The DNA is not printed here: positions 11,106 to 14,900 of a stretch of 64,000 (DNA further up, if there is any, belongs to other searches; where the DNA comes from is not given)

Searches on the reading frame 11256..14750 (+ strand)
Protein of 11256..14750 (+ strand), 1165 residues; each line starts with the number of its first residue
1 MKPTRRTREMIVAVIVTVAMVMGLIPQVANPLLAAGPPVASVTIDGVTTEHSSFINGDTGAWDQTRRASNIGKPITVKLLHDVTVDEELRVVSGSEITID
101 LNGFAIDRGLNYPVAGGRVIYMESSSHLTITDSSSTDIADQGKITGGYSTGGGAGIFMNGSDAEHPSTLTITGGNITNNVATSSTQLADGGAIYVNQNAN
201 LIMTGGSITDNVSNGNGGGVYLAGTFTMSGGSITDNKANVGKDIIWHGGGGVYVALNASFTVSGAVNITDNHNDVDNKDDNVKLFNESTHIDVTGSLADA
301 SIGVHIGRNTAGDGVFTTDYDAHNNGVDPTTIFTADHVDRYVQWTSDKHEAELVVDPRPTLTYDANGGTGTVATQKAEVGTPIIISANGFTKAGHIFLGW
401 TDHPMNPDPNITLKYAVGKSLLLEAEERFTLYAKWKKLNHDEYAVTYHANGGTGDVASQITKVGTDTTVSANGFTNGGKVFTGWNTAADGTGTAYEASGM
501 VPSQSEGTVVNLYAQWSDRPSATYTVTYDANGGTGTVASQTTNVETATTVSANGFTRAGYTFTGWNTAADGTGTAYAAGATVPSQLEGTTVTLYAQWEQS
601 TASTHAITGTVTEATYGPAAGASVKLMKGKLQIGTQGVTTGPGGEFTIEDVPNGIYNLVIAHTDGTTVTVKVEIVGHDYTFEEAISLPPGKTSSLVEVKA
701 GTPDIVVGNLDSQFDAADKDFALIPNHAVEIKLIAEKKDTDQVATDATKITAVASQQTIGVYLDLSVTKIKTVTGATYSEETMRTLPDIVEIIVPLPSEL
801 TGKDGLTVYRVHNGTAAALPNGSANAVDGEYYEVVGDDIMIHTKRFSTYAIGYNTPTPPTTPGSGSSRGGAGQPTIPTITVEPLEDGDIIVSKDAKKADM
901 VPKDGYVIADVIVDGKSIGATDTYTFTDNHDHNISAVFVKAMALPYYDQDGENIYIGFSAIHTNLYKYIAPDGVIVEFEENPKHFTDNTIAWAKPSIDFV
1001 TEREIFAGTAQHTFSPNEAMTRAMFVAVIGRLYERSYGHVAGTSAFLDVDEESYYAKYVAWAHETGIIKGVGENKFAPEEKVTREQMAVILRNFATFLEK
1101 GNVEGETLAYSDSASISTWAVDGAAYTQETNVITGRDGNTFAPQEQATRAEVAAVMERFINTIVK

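Call 98: search_protein_families(library=pfam, proteins=[window:11256-14750:+], max_evalue=0.00001)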
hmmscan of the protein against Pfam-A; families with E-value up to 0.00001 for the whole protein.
window:11256-14750:+ (1165 aa): 3 families
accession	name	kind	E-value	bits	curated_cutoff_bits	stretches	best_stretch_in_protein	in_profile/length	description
PF09479.16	Flg_new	-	3.1e-28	98.1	27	3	524-596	1-65/65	Listeria-Bacteroides repeat domain (List_Bact_rpt)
PF00395.25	SLH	-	3.2e-28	97.9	20.8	2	1046-1088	2-44/44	S-layer homology domain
PF13620.12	CarboxypepD_reg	-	8.4e-08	32.9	32.3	1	607-674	2-69/82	Carboxypeptidase regulatory-like domain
